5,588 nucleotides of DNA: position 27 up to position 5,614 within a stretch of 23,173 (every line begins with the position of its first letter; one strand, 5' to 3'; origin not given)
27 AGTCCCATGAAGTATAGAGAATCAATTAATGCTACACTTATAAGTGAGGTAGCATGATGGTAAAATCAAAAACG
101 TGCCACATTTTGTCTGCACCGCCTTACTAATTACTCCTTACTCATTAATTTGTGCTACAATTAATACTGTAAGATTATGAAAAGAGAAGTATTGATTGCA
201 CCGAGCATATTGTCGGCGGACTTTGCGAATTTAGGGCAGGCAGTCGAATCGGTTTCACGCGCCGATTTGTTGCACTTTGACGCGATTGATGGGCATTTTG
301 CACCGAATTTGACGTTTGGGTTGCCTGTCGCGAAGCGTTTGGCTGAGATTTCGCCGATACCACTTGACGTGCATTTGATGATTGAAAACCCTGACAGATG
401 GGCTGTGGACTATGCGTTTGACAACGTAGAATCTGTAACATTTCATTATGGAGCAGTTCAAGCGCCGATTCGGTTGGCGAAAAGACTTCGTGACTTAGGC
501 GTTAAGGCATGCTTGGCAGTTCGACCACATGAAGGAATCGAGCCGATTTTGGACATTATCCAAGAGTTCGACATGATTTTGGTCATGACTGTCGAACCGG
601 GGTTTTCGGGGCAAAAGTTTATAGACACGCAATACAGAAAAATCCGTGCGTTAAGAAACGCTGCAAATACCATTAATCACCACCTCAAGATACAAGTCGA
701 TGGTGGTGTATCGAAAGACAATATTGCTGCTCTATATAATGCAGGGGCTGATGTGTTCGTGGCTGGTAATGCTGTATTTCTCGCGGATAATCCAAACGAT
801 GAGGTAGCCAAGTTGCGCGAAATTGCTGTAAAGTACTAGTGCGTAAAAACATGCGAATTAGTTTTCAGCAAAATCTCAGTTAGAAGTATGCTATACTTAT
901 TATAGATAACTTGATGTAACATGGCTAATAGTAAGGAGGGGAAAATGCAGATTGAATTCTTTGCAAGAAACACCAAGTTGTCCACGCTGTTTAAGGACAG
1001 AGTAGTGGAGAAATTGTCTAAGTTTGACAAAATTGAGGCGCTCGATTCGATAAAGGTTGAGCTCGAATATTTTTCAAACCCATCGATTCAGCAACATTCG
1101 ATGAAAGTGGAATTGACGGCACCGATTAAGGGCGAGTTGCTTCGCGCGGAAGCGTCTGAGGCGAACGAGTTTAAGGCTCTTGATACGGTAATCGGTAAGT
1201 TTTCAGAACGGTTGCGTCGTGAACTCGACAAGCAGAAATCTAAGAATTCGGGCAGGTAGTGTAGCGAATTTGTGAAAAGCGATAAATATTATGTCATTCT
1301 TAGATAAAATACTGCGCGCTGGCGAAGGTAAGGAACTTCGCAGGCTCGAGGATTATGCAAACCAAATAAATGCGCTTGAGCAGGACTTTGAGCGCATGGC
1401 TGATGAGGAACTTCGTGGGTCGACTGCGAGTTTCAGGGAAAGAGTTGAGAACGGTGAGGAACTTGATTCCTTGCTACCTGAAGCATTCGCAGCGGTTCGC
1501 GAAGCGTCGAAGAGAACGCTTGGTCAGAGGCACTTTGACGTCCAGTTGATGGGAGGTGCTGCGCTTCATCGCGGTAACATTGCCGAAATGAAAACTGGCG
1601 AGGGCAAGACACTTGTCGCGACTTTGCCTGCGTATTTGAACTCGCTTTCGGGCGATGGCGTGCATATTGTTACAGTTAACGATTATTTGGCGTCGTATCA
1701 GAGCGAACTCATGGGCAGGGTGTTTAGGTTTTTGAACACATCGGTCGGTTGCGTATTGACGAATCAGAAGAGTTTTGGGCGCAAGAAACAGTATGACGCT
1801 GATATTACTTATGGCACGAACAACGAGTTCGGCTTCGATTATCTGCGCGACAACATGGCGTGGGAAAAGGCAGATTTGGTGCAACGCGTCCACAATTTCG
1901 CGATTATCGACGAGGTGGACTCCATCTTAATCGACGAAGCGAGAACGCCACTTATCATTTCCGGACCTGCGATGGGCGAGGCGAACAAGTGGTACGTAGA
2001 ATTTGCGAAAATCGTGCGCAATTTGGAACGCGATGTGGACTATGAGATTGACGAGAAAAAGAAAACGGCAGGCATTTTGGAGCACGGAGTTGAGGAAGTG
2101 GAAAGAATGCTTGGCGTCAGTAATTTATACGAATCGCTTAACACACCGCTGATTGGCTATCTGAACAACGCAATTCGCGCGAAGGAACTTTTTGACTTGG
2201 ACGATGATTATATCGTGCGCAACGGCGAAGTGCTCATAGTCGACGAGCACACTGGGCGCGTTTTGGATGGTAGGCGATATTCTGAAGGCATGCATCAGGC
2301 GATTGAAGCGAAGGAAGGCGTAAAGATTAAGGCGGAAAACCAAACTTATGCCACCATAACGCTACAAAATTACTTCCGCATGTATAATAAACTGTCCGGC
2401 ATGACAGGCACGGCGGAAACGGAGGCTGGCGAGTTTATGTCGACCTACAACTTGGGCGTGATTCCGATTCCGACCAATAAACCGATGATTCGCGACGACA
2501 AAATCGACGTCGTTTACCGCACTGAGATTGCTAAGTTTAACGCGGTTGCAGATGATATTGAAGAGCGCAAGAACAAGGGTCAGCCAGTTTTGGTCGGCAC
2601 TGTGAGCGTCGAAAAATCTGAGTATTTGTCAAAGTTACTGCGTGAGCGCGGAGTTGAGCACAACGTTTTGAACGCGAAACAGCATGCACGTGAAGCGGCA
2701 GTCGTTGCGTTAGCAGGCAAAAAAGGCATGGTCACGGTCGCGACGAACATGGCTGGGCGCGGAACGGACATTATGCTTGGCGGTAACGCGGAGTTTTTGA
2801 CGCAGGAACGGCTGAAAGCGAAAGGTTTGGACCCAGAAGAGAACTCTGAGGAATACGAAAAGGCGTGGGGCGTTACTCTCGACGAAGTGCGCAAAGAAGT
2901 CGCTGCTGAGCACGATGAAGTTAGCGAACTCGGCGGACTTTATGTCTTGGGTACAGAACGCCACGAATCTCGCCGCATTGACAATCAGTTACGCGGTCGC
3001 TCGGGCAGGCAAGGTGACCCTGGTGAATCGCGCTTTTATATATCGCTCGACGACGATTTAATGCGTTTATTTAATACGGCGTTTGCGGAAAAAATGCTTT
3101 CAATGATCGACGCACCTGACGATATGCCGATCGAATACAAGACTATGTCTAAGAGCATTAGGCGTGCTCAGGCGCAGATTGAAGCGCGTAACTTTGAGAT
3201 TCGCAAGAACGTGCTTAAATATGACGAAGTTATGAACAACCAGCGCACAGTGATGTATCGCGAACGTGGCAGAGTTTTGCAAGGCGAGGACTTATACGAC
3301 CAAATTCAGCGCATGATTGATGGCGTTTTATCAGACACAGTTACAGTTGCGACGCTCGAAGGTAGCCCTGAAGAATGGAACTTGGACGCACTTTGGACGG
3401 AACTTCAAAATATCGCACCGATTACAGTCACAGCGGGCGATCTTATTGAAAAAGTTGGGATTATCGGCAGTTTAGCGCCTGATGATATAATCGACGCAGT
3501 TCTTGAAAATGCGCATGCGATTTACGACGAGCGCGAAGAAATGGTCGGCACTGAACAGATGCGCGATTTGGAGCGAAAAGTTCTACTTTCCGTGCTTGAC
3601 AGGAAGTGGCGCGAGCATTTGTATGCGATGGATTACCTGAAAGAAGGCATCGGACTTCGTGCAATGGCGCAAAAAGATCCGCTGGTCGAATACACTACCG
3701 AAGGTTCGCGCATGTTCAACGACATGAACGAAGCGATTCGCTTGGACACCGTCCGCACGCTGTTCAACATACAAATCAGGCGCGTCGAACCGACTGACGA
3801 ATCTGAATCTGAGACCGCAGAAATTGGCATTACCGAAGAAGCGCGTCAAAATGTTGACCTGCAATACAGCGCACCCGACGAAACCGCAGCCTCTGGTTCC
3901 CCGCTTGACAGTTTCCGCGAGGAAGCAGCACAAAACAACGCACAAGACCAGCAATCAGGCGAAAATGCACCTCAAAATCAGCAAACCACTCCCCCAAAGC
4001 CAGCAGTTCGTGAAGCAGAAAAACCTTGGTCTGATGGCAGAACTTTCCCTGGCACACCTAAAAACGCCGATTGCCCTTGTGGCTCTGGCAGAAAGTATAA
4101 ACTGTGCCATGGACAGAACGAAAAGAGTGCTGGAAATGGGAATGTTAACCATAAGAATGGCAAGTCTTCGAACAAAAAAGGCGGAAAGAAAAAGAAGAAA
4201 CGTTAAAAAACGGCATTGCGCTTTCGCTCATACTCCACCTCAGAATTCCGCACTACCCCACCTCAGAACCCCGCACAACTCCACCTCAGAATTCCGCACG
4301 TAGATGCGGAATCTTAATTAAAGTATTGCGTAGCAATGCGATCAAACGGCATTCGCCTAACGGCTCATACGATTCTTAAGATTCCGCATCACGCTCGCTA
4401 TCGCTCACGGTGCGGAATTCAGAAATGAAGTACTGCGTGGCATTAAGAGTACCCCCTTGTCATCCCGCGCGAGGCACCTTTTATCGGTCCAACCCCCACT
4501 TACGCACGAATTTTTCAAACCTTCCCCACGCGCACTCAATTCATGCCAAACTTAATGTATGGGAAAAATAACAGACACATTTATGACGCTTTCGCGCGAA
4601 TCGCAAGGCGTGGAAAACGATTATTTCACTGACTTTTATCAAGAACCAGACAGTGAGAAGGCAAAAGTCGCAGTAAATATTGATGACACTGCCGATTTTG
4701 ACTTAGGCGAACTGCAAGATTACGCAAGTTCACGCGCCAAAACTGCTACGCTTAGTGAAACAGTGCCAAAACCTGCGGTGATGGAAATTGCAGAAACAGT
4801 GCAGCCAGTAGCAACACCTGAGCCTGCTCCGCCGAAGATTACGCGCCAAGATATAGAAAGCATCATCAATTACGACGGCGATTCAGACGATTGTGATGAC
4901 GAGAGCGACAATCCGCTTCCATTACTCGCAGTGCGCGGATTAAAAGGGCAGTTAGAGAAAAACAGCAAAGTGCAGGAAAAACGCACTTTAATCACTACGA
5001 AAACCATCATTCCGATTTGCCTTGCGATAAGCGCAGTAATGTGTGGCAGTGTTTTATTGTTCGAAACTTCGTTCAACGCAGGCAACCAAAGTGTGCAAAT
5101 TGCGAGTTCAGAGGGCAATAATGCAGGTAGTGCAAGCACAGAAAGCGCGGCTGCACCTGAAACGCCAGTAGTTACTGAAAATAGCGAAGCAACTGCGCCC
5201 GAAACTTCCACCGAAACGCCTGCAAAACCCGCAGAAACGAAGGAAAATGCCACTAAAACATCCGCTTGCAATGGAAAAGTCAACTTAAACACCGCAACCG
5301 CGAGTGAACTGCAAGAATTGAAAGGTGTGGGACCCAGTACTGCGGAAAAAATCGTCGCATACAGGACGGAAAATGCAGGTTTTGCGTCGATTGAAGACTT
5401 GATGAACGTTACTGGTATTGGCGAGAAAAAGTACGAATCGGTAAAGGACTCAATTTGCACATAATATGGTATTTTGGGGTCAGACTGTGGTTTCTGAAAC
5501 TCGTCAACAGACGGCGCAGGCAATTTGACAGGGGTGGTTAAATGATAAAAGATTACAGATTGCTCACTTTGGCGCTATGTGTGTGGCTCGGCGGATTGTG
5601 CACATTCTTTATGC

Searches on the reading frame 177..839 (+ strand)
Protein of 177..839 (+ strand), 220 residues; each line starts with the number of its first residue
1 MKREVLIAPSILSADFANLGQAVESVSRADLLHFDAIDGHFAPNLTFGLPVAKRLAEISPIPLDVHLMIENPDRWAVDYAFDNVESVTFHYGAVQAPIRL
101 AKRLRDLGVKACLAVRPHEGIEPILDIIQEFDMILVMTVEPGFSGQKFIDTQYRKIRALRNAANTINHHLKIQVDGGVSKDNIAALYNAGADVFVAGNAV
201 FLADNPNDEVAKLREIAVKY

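Call 50: search_protein_families(library=pfam, proteins=[window:177-839:+], max_evalue=0.01)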
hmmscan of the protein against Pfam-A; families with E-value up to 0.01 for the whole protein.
window:177-839:+ (220 aa): 1 family
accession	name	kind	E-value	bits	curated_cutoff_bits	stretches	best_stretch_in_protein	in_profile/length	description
PF00834.25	Ribul_P_3_epim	-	4.3e-65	219.3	21.1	1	7-201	2-198/198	Ribulose-phosphate 3 epimerase family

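Call 61: find_encoding_contigs(protein=window:177-839:+, flank=10000)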
Protein window:177-839:+ (220 aa): 1 contig read that carries it; 1 place shown.
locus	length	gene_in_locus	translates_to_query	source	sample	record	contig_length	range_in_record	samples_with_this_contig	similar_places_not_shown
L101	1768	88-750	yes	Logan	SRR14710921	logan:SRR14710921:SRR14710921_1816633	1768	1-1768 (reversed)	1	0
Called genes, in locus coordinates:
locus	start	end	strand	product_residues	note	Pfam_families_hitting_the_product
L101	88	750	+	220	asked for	PF00834:Ribul_P_3_epim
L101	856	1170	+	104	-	PF02482:Ribosomal_S30AE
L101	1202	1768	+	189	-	?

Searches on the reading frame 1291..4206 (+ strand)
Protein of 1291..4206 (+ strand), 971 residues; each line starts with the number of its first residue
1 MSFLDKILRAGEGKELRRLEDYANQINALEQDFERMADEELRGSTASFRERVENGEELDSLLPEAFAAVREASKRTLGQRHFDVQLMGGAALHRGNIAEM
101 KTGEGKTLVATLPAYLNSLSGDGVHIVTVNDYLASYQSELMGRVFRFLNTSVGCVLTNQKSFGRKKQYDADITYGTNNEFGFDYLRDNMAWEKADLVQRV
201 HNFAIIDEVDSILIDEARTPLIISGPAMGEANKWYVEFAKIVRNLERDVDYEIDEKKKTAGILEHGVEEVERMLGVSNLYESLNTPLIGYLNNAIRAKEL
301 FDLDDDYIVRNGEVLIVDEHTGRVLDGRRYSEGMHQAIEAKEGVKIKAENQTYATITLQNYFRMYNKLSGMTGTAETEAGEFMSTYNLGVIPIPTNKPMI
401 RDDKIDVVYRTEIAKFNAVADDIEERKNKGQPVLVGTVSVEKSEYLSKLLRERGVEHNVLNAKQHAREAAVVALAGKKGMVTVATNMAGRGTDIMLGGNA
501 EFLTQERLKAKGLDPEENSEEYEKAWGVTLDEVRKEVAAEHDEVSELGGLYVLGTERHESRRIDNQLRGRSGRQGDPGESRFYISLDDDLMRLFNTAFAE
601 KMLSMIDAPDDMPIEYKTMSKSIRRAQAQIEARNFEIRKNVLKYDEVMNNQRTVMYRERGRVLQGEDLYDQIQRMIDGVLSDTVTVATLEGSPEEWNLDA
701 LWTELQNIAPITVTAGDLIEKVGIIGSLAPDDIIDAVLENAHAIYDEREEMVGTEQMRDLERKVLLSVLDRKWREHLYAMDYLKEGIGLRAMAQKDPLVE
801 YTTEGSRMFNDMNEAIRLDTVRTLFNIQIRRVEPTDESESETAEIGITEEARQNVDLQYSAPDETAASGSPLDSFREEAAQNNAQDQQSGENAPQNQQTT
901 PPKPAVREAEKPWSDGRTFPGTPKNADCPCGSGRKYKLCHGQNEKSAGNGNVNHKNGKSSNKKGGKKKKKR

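Call 10: search_protein_families(library=pfam, proteins=[window:1291-4206:+])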
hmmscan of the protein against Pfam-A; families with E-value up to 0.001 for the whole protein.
window:1291-4206:+ (971 aa): 6 families
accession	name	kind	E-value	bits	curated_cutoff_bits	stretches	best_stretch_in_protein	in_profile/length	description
PF07517.20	SecA_DEAD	-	4.4e-124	413.9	24.6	1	5-382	2-289/290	SecA DEAD-like domain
PF21090.3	P-loop_SecA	-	2.7e-90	301.9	27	1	398-611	1-205/205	SecA P-loop domain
PF07516.18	SecA_SW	-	5.4e-68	229.4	26.7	1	613-828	1-200/200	SecA Wing and Scaffold domain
PF01043.26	SecA_PP_bind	-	3.6e-38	131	23.5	1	232-339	3-110/110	SecA preprotein cross-linking domain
PF02810.21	SEC-C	-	5.5e-07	29.8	20.4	1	925-941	2-18/19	SEC-C motif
PF00270.35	DEAD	-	7.2e-07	29.5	26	1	95-214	16-131/167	DEAD/DEAH box helicase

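Call 22: find_related_loci(query=window:1291-4206:+, collection=genome_contigs, flank=10000)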
Query window:1291-4206:+ (971 aa) in genome_contigs; peptide patterns used: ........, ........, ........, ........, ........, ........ (x = any residue, [..] = any of these).
600 stretches matched a pattern (row limit reached: there are more); 598 encode a relative of the query (tblastn E <= 1e-3); the best 80 are kept; 80 distinct loci.
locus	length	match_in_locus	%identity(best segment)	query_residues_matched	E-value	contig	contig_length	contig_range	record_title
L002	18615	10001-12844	61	1-945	0e+0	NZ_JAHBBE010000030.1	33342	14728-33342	Bifidobacterium pongonis strain 64T4 Contig_30, whole genome shotgun sequence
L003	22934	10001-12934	60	1-945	0e+0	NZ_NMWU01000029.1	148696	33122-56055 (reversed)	Bifidobacterium margollesii strain Uis1B Contig_29, whole genome shotgun sequence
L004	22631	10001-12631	64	2-868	0e+0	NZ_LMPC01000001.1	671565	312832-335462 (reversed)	Arthrobacter sp. Leaf337 contig_1, whole genome shotgun sequence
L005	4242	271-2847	63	4-864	0e+0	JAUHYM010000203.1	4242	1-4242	MAG: Actinomycetes bacterium isolate 3_bin.64 NODE_26442_length_4242_cov_2.400486, whole genome shotgun sequence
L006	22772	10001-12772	60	2-930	0e+0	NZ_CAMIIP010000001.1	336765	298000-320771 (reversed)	MAG: uncultured Rothia sp. isolate IqeGVnoZef_bin.4.MAG NODE_8_length_336765_cov_70.530373, whole genome shotgun sequenc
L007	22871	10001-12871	59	1-941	0e+0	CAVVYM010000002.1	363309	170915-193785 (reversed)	MAG: uncultured Actinomycetes bacterium isolate MFD03804.bin.1.32 genome assembly, contig: contig_15734, whole genome sh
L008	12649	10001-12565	64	2-864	0e+0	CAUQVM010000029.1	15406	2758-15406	MAG TPA_asm: uncultured Rothia sp. isolate ERR9969108_bin.16_MetaWRAP_v1.3_MAG genome assembly, contig: ERZ21615767.1361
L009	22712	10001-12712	58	1-941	0e+0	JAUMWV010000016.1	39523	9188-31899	MAG: Propionibacteriaceae bacterium isolate S15M_Sa_30 NODE_519_length_39523_cov_6.639860, whole genome shotgun sequence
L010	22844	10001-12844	57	1-951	0e+0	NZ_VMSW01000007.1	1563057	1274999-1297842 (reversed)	MAG: Propionicimonas sp. isolate S2_20 k141_172674, whole genome shotgun sequence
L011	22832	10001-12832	58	4-941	0e+0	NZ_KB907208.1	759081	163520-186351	Actinomadura atramentaria DSM 43919 strain SF2197 G339DRAFT_scaffold00001.1, whole genome shotgun sequence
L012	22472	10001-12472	65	2-829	0e+0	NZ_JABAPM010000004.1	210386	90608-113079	Arcanobacterium phocae strain 20171 NODE_4_length_210386_cov_106.187938, whole genome shotgun sequence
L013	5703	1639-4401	53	1-942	0e+0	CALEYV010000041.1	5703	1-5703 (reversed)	MAG TPA_asm: uncultured actinobacterium isolate SRR5457059_bin.33_CONCOCT_v1.1_MAG genome assembly, contig: ERZ795073.14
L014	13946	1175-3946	52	1-941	0e+0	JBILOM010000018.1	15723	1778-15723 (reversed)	MAG: Ilumatobacteraceae bacterium isolate ME2017-11-03_3300044655_group7_bin114 Rohwer_bin73_scaffold_2085_c1, whole gen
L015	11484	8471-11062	51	14-942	0e+0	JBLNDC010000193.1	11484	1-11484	MAG: Bacteroidota bacterium isolate MAG109 PRJNA950955_bin18_renamed_192, whole genome shotgun sequence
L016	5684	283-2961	48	1-943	0e+0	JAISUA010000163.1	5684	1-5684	MAG: Clostridioides sp. isolate Md513_bin53 k119_2525568, whole genome shotgun sequence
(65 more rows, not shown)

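Call 25: find_homologous_proteins(query=window:1291-4206:+, max_evalue=1e-100)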
Query window:1291-4206:+ (971 aa): 8000 proteins with E <= 1e-100 among 8000 candidates; the best 120 are listed.
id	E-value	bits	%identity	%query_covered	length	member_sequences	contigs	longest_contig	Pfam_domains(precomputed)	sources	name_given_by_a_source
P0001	0.0e+0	2174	100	100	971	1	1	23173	PF07517.21,PF00270.36,PF07516.19,PF21090.4,PF02810.22,PF01043.27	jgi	jgi:preprotein translocase subunit SecA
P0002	0.0e+0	1347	64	97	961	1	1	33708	PF07517.21,PF00270.36,PF07516.19,PF21090.4,PF02810.22,PF01043.27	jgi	-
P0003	0.0e+0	1347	64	97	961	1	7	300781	PF07517.21,PF00270.36,PF07516.19,PF21090.4,PF02810.22,PF01043.27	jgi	jgi:preprotein translocase subunit SecA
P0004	0.0e+0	1346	64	97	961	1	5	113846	PF07517.21,PF00270.36,PF07516.19,PF21090.4,PF02810.22,PF01043.27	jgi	jgi:preprotein translocase subunit SecA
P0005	0.0e+0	1345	64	97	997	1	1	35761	PF07517.21,PF00270.36,PF07516.19,PF21090.4,PF02810.22,PF01043.27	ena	-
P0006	0.0e+0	1345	64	97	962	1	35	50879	PF07517.21,PF00270.36,PF07516.19,PF21090.4,PF02810.22,PF01043.27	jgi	-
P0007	0.0e+0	1344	64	97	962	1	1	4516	PF07517.21,PF00270.36,PF07516.19,PF21090.4,PF02810.22,PF01043.27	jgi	-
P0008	0.0e+0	1343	64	97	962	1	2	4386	PF07517.21,PF00270.36,PF07516.19,PF21090.4,PF02810.22,PF01043.27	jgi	-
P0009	0.0e+0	1343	64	97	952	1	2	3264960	PF07517.21,PF00270.36,PF07516.19,PF21090.4,PF02810.22,PF01043.27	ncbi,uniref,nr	ncbi:preprotein translocase subunit SecA [Cellulomonas bogoriensis]|uniref:Protein translocase subun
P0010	0.0e+0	1341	64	97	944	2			PF07517.21,PF00270.36,PF07516.19,PF21090.4,PF02810.22,PF01043.27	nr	nr:preprotein translocase subunit SecA [Cellulomonas sp. APG4]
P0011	0.0e+0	1341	64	97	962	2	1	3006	PF07517.21,PF00270.36,PF07516.19,PF21090.4,PF02810.22,PF01043.27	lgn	-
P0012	0.0e+0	1341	63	97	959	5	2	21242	PF07517.21,PF00270.36,PF07516.19,PF21090.4,PF02810.22,PF01043.27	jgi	-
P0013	0.0e+0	1340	65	97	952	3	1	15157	PF07517.21,PF00270.36,PF07516.19,PF21090.4,PF02810.22,PF01043.27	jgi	-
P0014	0.0e+0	1339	63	97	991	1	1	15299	PF07517.21,PF00270.36,PF07516.19,PF21090.4,PF02810.22,PF01043.27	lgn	-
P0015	0.0e+0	1338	64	97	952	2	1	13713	PF07517.21,PF00270.36,PF07516.19,PF21090.4,PF02810.22,PF01043.27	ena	-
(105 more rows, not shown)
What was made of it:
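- The window is one metagenome contig of 23,173 bp (call 25).
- Tried and rejected: SecA's best relatives are all Actinomycetota at 57-69% identity (calls 22, 25).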

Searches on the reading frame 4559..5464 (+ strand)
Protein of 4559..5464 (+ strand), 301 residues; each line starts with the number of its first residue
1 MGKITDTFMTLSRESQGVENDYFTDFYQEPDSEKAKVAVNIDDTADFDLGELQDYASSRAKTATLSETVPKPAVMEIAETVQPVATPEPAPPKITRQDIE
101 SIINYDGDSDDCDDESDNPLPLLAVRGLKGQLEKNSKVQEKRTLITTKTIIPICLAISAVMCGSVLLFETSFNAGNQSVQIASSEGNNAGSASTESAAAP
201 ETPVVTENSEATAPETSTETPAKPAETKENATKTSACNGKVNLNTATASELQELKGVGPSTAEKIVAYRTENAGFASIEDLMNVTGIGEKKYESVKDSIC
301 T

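Call 10: search_protein_families(library=pfam, proteins=[window:4559-5464:+])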
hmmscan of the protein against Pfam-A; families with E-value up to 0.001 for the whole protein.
window:4559-5464:+ (301 aa): 6 families
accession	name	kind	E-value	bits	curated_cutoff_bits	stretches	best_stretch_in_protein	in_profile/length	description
PF12836.13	HHH_3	-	5.3e-23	81.3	27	1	239-299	4-64/65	Helix-hairpin-helix motif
PF00633.29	HHH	-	9.7e-14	50.8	24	1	241-268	3-30/30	Helix-hairpin-helix motif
PF14520.12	HHH_5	-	3.3e-06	27.9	27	1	249-297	2-53/57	Helix-hairpin-helix domain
PF12826.13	HHH_2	-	2e-05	25.1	27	0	242-270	28-56/64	Helix-hairpin-helix motif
PF14579.12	HHH_6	-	7e-05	23.4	25.6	1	251-293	27-72/90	Helix-hairpin-helix motif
PF06514.17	PsbU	-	7.5e-05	23.1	24.5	1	231-295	5-65/93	Photosystem II 12 kDa extrinsic protein (PsbU)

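Call 29: find_encoding_contigs(protein=window:4559-5464:+, flank=10000, max_places=10)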
Protein window:4559-5464:+ (301 aa): 1 contig read that carries it; 1 place shown.
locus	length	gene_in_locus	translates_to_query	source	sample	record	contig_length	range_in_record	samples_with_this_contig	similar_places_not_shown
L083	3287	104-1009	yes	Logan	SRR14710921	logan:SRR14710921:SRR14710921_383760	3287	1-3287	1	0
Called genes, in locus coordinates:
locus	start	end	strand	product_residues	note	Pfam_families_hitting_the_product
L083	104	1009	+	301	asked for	PF00633:HHH, PF12836:HHH_3, PF14520:HHH_5 (faint)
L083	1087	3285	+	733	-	?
